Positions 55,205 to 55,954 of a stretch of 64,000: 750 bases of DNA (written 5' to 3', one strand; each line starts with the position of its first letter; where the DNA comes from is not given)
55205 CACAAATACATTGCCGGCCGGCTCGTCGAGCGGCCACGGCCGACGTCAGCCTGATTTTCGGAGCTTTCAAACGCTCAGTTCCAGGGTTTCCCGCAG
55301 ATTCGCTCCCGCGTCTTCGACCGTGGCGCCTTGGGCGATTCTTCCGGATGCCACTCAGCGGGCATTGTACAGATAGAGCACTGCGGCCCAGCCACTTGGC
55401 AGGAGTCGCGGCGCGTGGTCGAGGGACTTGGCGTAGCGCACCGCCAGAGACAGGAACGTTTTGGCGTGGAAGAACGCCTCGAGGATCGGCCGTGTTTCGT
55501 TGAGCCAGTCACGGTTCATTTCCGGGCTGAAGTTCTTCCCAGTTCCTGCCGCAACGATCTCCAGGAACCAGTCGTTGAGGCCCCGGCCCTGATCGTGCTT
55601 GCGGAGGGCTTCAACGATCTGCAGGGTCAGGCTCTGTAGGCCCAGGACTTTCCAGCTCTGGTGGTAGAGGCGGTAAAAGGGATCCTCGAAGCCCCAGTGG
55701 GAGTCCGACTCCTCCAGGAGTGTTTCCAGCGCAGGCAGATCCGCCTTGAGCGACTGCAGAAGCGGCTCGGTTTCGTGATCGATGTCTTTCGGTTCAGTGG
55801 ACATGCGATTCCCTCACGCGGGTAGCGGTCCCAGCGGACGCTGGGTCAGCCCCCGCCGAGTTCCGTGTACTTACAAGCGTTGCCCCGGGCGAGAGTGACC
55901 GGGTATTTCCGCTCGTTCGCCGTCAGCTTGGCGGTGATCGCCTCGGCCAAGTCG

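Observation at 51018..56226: Compact defence-type islet: type IIL R-M, BrnT/BrnA, then a convergent pair of a DCTPP1/MazG-like gene and an unknown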

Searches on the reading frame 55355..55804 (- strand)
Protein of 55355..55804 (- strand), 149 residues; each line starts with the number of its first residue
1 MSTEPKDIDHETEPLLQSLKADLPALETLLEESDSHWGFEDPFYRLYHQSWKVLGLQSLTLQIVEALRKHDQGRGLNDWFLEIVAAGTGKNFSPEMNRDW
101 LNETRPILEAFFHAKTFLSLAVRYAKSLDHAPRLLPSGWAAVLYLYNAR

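Call 3: search_protein_families(library=pfam, proteins=[window:55355-55804:-], max_evalue=0.01)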
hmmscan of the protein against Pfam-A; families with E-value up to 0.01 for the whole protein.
window:55355-55804:- (149 aa): 0 families

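Call 4: search_protein_families(library=padloc, proteins=[window:55355-55804:-], max_evalue=0.01)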
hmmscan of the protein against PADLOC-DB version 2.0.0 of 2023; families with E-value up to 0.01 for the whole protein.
window:55355-55804:- (149 aa): 0 families

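Call 5: search_protein_families(library=ncbifam, proteins=[window:55355-55804:-], max_evalue=0.01)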
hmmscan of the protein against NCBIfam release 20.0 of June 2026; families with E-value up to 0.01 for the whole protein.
window:55355-55804:- (149 aa): 0 families

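Call 7: find_encoding_contigs(protein=window:55355-55804:-, flank=10000, max_places=10)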
Protein window:55355-55804:- (149 aa): 1 contig read that carries it; 1 place shown.
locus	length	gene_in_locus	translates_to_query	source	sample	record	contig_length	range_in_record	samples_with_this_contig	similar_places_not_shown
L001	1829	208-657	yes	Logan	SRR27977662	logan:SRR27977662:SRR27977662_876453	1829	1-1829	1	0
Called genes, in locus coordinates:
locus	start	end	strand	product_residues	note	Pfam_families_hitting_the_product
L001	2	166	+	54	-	?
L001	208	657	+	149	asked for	-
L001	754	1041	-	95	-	-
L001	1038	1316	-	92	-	PF04365:BrnT_toxin (weak)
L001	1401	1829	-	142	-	?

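Call 8: find_homologous_proteins(query=window:55355-55804:-, max_evalue=0.001)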
Query window:55355-55804:- (149 aa): 947 proteins with E <= 0.001 among 987 candidates; the best 120 are listed.
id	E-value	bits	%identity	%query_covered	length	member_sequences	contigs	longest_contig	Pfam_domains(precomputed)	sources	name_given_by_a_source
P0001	4.9e-89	314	93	100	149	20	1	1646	-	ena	-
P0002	8.0e-88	310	91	100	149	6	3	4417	-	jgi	jgi:hypothetical protein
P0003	1.8e-87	309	91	100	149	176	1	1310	-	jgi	jgi:hypothetical protein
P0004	2.5e-86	305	90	100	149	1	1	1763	-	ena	-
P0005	4.0e-86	304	89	100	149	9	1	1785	-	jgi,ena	-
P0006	8.4e-86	303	90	100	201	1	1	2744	-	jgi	-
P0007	2.3e-85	302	89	100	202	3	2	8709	-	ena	-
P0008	1.8e-84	299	88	100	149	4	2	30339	-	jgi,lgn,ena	jgi:hypothetical protein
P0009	2.6e-83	295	87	100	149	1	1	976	-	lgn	-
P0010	2.8e-79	282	84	99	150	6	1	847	-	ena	-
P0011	1.2e-78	280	83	100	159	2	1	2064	-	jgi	-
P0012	2.8e-78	279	84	97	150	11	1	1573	-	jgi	-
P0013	3.7e-77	275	83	97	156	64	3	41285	-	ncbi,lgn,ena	-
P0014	8.9e-76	271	79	99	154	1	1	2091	-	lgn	-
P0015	7.0e-75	268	79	100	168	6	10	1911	-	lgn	-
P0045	3.8e-50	188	61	93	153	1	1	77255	-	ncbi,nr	ncbi:MAG: hypothetical protein HYY06_12730 [Deltaproteobacteria bacterium]|nr:hypothetical protein [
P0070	1.4e-47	179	58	98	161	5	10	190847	-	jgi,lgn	jgi:hypothetical protein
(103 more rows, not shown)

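Call 10: find_encoding_contigs(protein=P0013, flank=8000, max_places=3)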
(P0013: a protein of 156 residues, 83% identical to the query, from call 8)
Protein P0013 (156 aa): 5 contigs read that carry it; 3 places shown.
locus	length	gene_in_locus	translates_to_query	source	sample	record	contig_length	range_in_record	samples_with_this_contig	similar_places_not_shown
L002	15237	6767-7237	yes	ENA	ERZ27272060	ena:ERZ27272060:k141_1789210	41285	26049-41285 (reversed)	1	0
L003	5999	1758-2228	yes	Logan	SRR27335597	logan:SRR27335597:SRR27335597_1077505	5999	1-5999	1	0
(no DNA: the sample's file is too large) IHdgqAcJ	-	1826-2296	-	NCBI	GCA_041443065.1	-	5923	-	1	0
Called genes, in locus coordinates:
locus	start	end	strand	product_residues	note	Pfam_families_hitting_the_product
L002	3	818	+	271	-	?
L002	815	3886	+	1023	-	PF00580:UvrD-helicase, PF13245:AAA_19 (weak), PF13361:UvrD_C, PF13538:UvrD_C_2 (faint)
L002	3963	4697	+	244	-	-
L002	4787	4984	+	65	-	-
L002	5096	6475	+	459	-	PF00589:Phage_integrase (weak)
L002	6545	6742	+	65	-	-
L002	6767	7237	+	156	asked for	-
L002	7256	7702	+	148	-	-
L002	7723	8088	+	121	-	-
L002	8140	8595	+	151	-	-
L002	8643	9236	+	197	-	-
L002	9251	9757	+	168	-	-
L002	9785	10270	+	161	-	-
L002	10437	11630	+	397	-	-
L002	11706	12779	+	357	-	-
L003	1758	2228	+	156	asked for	-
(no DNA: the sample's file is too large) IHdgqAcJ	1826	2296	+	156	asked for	-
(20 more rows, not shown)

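Call 11: find_encoding_contigs(protein=P0008, flank=8000, max_places=3)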
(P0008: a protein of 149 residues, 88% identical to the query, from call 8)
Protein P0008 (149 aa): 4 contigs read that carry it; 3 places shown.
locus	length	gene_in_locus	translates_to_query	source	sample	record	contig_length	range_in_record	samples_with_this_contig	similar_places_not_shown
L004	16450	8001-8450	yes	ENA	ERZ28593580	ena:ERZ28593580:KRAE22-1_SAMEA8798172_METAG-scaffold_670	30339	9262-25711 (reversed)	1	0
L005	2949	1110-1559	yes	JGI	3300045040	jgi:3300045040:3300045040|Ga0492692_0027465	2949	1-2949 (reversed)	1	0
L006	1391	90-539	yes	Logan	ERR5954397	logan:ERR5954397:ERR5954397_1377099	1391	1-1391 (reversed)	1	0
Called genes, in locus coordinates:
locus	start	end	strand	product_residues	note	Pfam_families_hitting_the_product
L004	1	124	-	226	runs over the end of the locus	-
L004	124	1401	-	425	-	-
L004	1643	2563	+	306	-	-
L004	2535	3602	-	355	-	PF04166:PdxA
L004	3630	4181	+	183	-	-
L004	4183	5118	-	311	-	PF02535:Zip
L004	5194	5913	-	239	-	PF04307:YdjM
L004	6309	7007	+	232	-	PF02674:Colicin_V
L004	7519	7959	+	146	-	PF12643:MazG-like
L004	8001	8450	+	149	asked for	-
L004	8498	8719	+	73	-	-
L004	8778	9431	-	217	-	-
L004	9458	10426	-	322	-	PF03255:ACCA, PF01039:Carboxyl_trans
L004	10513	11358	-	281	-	PF00069:Pkinase, PF07714:PK_Tyr_Ser-Thr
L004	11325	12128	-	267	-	PF01416:PseudoU_synth_1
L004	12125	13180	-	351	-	PF01118:Semialdhyde_dh, PF02774:Semialdhyde_dhC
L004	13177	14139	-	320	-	PF05090:HTTM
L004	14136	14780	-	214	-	-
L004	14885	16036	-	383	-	-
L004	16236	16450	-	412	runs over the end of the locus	PF01135:PCMT, PF00398:RrnaAD (weak), PF13847:Methyltransf_31 (weak)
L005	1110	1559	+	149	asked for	-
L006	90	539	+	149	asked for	-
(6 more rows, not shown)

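Call 12: find_encoding_contigs(protein=P0045, flank=6000, max_places=2)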
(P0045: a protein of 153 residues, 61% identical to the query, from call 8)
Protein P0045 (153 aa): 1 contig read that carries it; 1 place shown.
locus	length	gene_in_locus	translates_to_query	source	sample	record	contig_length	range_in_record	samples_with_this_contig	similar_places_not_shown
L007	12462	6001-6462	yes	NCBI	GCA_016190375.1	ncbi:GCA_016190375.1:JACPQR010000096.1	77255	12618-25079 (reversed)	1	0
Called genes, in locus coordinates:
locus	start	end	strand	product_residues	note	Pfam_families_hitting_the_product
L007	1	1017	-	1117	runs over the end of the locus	PF00580:UvrD-helicase, PF13245:AAA_19, PF13361:UvrD_C, PF13538:UvrD_C_2 (faint), PF12705:PDDEXK_1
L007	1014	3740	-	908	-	PF12705:PDDEXK_1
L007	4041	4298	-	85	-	-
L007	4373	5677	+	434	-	PF09397:FtsK_gamma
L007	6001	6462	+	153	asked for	-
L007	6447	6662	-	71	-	-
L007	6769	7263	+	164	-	-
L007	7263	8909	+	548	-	PF00910:RNA_helicase (faint), PF02367:TsaE (faint), PF12774:AAA_6 (faint), PF13191:AAA_16 (weak), PF00004:AAA, PF05729:NACHT (faint), PF13191:AAA_16 (weak), PF00004:AAA, +4 more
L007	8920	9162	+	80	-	-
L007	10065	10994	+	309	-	PF13671:AAA_33 (weak)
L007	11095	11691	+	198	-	PF00308:Bac_DnaA, PF13191:AAA_16 (weak)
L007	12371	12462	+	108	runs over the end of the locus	-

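Call 13: find_encoding_contigs(protein=P0070, flank=6000, max_places=3)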
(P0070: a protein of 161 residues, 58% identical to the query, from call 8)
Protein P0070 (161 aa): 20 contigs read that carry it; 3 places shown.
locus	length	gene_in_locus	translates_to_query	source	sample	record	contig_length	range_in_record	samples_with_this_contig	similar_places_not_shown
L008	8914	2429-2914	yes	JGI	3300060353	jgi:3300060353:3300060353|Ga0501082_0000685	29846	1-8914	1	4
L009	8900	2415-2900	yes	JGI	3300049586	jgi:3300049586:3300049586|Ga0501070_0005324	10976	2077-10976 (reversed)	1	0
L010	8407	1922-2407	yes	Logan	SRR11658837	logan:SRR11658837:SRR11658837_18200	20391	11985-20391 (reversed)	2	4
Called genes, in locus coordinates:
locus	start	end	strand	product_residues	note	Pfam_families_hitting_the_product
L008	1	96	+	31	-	?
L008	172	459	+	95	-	-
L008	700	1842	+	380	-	PF00589:Phage_integrase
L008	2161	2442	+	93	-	-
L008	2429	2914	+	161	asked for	-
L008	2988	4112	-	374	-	PF13271:DUF4062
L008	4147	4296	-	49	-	-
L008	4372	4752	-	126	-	-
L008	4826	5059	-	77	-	-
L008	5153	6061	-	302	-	-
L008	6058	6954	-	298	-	-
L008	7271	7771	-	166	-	-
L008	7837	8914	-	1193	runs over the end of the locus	PF00717:Peptidase_S24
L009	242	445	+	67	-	-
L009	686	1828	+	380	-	PF00589:Phage_integrase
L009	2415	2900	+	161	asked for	-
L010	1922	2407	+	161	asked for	-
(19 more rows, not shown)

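Call 15: search_protein_families(library=phrogs, proteins=[window:55355-55804:-], max_evalue=0.1)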
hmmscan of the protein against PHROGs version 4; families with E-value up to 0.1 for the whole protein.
window:55355-55804:- (149 aa): 1 family
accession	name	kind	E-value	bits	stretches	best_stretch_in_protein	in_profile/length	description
phrog_38665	-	unknown function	0.049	14.7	1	8-38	1-31/66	-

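Call 20: search_protein_representatives(protein=window:55355-55804:-)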
Query: 149 residues. Proteins with E-value up to 0.001 (for the whole library): 996; up to 1e-10: 640; up to 1e-30: 86. The best 150 are listed.
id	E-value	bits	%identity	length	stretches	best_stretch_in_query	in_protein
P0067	3.4e-48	179.7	60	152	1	6-149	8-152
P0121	1.0e-45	171.6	58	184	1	11-149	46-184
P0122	2.7e-45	170.2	57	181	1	2-149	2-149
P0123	2.3e-44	167.2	60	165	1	14-149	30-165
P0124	5.9e-44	165.9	56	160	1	7-149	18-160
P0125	1.0e-43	165.2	56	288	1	7-149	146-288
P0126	1.9e-43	164.3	55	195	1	11-149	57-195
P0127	7.9e-43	162.3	56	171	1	14-149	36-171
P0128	1.7e-42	161.1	52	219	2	15-149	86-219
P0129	5.4e-42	159.5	53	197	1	10-149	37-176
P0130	9.2e-42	158.8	55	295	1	5-149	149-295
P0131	5.0e-40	153.1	56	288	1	9-148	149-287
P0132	6.7e-40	152.7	58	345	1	14-149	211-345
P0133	2.0e-39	151.2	56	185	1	15-149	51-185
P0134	3.1e-39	150.6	51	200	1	11-149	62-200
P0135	1.0e-38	148.9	55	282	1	13-149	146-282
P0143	3.5e-37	143.9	50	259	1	14-149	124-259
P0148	1.4e-36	142.0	58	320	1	13-149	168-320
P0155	1.2e-34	135.7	53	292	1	13-149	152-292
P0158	1.8e-34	135.1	50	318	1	15-149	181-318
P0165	4.1e-34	133.9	50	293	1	7-149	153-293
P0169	1.3e-33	132.3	51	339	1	14-149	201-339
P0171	3.8e-33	130.8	51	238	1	14-149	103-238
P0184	2.3e-32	128.3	47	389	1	7-149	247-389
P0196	1.9e-31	125.3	45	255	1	11-149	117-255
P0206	1.3e-30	122.6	47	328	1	14-149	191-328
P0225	2.1e-29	118.7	49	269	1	15-148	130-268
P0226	4.4e-29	117.6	45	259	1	13-149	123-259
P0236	1.6e-28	115.8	49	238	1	28-149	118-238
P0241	5.0e-28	114.2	50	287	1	11-149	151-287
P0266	4.1e-27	111.2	45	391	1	13-149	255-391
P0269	4.6e-27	111.1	48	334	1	11-149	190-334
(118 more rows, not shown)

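Call 21: search_protein_families(library=pfam, proteins=[P0125, P0130, P0132, P0184, P0266, P0169, P0158, P0148, P0206, P0269], max_evalue=0.01)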
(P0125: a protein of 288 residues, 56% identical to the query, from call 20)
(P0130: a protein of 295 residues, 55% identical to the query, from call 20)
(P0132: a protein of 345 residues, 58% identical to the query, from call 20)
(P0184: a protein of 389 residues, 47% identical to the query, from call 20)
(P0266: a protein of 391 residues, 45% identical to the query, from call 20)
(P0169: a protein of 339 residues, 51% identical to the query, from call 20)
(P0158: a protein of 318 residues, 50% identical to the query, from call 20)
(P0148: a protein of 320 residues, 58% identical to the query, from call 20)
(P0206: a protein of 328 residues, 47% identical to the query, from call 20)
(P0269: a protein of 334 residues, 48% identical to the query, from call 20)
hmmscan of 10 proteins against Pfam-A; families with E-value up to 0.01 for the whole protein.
P0125 (288 aa): 0 families

P0130 (295 aa): 0 families

P0132 (345 aa): 0 families

P0184 (389 aa): 5 families
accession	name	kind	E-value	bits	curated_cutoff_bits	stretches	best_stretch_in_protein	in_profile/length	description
PF13555.12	AAA_29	-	0.00081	19.5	27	1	28-50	16-39/61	P-loop containing region of AAA domain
PF00005.33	ABC_tran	-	0.0023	19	25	1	30-64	7-42/137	ABC transporter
PF13476.12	AAA_23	-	0.0029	18.7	27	0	28-54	14-40/201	AAA domain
PF13304.12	AAA_21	-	0.0037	17.8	27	1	36-65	2-34/304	AAA domain, putative AbiEii toxin, Type IV TA system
PF03193.22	RsgA_GTPase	-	0.0062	16.8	30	0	26-55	99-128/174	RsgA GTPase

P0266 (391 aa): 0 families

P0169 (339 aa): 1 family
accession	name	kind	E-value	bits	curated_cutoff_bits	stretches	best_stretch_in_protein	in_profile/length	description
PF01885.22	PTS_2-RNA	-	2.3e-50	171.5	26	1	3-170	3-176/177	RNA 2'-phosphotransferase, Tpt1 / KptA family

P0158 (318 aa): 0 families

P0148 (320 aa): 0 families

P0206 (328 aa): 0 families

P0269 (334 aa): 0 families

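Call 24: predict_structure(alignment_id=A1)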
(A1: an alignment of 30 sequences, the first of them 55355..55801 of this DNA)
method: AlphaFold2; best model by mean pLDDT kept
length: 148 residues; sequences in the alignment: 30
mean_pLDDT: 89.1   pTM: 0.85
mean pLDDT of the five models: 89.1, 88.6, 88.2, 87.3, 87.2
residues with pLDDT >= 90: 103; 70-90: 26; 50-70: 17; < 50: 2
segments of 3 or more residues with pLDDT < 50: none
pLDDT, mean of each block of 10 residues (from residue 1): 73 97 98 71 65 92 98 96 96 86 94 98 96 86 94
secondary structure, 60 per line:
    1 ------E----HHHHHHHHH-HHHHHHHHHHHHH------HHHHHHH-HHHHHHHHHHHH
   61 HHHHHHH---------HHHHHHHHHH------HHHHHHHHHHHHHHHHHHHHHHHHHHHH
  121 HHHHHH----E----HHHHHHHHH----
elements in order: H12-20 H22-34 H41-47 H49-67 H77-86 H93-126 H136-144

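Call 26: search_solved_structures(query=A1, max_evalue=10)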
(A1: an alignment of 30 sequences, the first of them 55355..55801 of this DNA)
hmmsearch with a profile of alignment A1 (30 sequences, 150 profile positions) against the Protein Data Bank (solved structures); distinct sequences matched with E-value up to 10: 3.
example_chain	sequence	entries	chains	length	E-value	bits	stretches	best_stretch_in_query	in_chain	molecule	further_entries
8i03_A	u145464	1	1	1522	0.27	14.3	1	24-83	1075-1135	Paired amphipathic helix protein pst1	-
9mor_A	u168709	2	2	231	0.89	12.6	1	8-46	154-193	Peptide chain release factor H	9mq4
6dkm_B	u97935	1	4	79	3.9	10.5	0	9-39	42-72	DHD131_B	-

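Call 29: find_related_loci(query=A1, collection=genome_contigs, flank=6000)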
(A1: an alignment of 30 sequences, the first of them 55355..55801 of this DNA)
Query A1 (148 aa) in genome_contigs; peptide patterns used: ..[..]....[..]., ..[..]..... (x = any residue, [..] = any of these).
310 stretches matched a pattern; 261 encode a relative of the query (tblastn E <= 1e-3); the best 80 are kept; 80 distinct loci.
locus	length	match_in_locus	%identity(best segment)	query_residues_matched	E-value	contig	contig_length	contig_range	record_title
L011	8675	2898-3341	95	1-148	2e-94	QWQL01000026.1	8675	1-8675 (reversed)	MAG: Planctomycetota bacterium isolate ZH-3NOV15-plancto7 ZH-3NOV15-C14906, whole genome shotgun sequence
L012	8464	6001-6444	91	1-148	1e-91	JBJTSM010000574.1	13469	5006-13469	MAG: Planctomycetia bacterium isolate samp_4447_metabat2_46 samp_4447_974654, whole genome shotgun sequence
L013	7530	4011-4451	90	2-148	3e-89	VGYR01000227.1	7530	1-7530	MAG: Planctomycetota bacterium isolate K_DeepCast_35m_m2_150 K_DeepCast_35m_m2_150_Ga0194129_10015644, whole genome shot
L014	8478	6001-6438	91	3-148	2e-88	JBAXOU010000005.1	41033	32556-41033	MAG: Planctomycetota bacterium isolate ELA513 MAG513_5, whole genome shotgun sequence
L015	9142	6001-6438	89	3-148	2e-88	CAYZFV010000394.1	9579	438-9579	MAG TPA_asm: uncultured Candidatus Kuenenia sp. isolate SRP067234_co1_263 genome assembly, contig: k99_337974, whole gen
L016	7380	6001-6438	90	3-148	2e-87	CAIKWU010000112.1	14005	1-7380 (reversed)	MAG: uncultured Planctomycetaceae bacterium isolate Loclat_bin-01959 genome assembly, contig: bin-01959:112/652, whole g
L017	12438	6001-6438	94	1-146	3e-91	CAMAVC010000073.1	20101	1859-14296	MAG: Planctomicrobium piriforme isolate GE-03apr19-210 genome assembly, contig: GE-03apr19-C3508, whole genome shotgun s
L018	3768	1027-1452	64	7-148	4e-59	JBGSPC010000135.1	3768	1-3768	MAG: Terrimicrobiaceae bacterium isolate JTS-AC295 k141_890962, whole genome shotgun sequence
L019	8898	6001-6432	62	5-148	2e-58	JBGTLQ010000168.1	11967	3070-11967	MAG: Terrimicrobiaceae bacterium isolate JTS-RE340 k141_713647, whole genome shotgun sequence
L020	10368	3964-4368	64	14-148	2e-56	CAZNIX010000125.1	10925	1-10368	MAG TPA_asm: uncultured Thermoanaerobaculia bacterium isolate binchicken_co395_33 genome assembly, contig: NODE_1950_len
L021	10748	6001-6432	60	5-148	5e-55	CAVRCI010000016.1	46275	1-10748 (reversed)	MAG: uncultured Verrucomicrobiae bacterium isolate MFD03250.bin.1.70 genome assembly, contig: contig_9615, whole genome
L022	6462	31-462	60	5-148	5e-55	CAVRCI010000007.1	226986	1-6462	MAG: uncultured Verrucomicrobiae bacterium isolate MFD03250.bin.1.70 genome assembly, contig: contig_2773, whole genome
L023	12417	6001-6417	61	10-148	1e-54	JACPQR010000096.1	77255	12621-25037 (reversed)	MAG: Deltaproteobacteria bacterium isolate NC_groundwater_658_Ag_B-0.1um_70_50 B_1_S1_Biohub_coassembly_k141_2121886, wh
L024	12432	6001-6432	60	5-148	6e-54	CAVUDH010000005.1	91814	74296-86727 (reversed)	MAG: uncultured Verrucomicrobiae bacterium isolate MFD03250.bin.2.59 genome assembly, contig: contig_15738, whole genome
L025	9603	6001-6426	57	7-148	1e-52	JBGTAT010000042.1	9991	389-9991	MAG: Terrimicrobiaceae bacterium isolate JTS-AC8 k141_3279033, whole genome shotgun sequence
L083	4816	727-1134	56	12-148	5e-44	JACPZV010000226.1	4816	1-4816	MAG: Acidobacteria bacterium isolate NC_groundwater_899_Pr1_S-0.2um_65_15 Montesol18-Sp2_coassembly_scaffold_371476, who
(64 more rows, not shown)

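Call 30: find_related_loci(query=A1, collection=viral_contigs, flank=6000)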
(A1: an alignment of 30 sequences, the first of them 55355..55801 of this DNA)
Query A1 (148 aa) in viral_contigs; peptide patterns used: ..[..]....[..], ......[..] (x = any residue, [..] = any of these).
55 stretches matched a pattern; 10 encode a relative of the query (tblastn E <= 1e-3); 9 distinct loci.
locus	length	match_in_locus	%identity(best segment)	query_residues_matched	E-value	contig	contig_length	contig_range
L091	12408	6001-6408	51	14-148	2e-41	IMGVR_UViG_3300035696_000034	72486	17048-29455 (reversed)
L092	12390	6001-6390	52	11-139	4e-40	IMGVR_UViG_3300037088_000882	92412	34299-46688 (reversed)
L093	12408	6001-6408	51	14-148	1e-39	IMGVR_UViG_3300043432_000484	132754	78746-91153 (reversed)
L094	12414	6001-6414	47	14-148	8e-35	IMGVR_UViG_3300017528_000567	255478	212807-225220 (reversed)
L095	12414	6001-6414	47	14-148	8e-35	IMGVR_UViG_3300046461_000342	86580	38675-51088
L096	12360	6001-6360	50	28-148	3e-34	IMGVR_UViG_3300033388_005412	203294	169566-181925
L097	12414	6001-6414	44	11-148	2e-33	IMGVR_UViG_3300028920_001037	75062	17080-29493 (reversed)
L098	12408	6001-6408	46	12-148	5e-33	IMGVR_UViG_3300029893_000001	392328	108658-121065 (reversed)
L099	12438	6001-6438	45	5-148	2e-39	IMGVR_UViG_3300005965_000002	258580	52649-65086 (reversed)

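Call 32: fold_search(model_id=the predicted structure, library=pdb)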
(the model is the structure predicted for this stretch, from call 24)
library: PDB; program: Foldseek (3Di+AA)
matches with E <= 10: 106; with E <= 0.001: 0
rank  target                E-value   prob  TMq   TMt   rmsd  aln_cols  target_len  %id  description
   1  8z7a_F                1.2e+00  0.16  0.29  0.20  16.9       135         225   17  Open Barrel Structure of Translin from Trichoderma virens (released 2025-04-23)
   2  8z7a_C                1.4e+00  0.15  0.28  0.20  17.0       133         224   17  Open Barrel Structure of Translin from Trichoderma virens (released 2025-04-23)
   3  1sj7_B                2.0e+00  0.08  0.27  0.24  14.8       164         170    8  Crystal Structure of Talin Rod 482-655 (released 2004-08-24)
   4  8z7a_E                2.4e+00  0.11  0.29  0.20  16.8       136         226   17  Open Barrel Structure of Translin from Trichoderma virens (released 2025-04-23)
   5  8dt0_B                2.4e+00  0.07  0.24  0.25  19.0       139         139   16  Scaffolding protein functional sites using deep learning (released 2022-08-10)
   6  1key_D                3.0e+00  0.13  0.32  0.23  17.9       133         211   10  Crystal Structure of Mouse Testis/Brain RNA-binding Protein (TB-RBP) (released 2002-07-03)
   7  3pja_F                3.0e+00  0.08  0.26  0.20  17.7       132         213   11  Crystal structure of human C3PO complex (released 2011-05-11)
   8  1key_B                3.0e+00  0.08  0.27  0.20  17.6       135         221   11  Crystal Structure of Mouse Testis/Brain RNA-binding Protein (TB-RBP) (released 2002-07-03)
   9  2huj                  3.1e+00  0.06  0.22  0.24  11.0       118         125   17  Crystal structure of a protein of uknown function (NP_471338.1) from Listeria innocua at 1.74 A resolution (released 2006-08-08)
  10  3ipm_O                3.1e+00  0.04  0.20  0.15  12.0       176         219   11  Crystal Structure of Archaeal 20S Proteasome in Complex with the C-terminus of PAN (released 2009-12-29)
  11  3ew3_A                3.1e+00  0.02  0.18  0.15  17.5       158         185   11  the 1:2 complex between a Nterminal elongated prolactin and the extra cellular domain of the rat prolactin receptor (released 2009-11-03)
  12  3t6g_B                3.7e+00  0.12  0.34  0.36   7.0       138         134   10  Structure of the complex between NSP3 (SHEP1) and p130Cas (released 2011-11-23)
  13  7ajl_BBB              3.9e+00  0.03  0.17  0.11  18.6       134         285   13  Cyrstal structure of CYRI-B/Fam49B (released 2020-11-18)
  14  6m6u_I                4.1e+00  0.04  0.23  0.25  14.2       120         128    8  Crystal structure the toxin-antitoxin MntA-HpeT mutant-D39ED41E (released 2020-09-30)
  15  3cwg_A                4.1e+00  0.03  0.20  0.08  19.6       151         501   12  Unphosphorylated mouse STAT3 core fragment (released 2008-07-01)
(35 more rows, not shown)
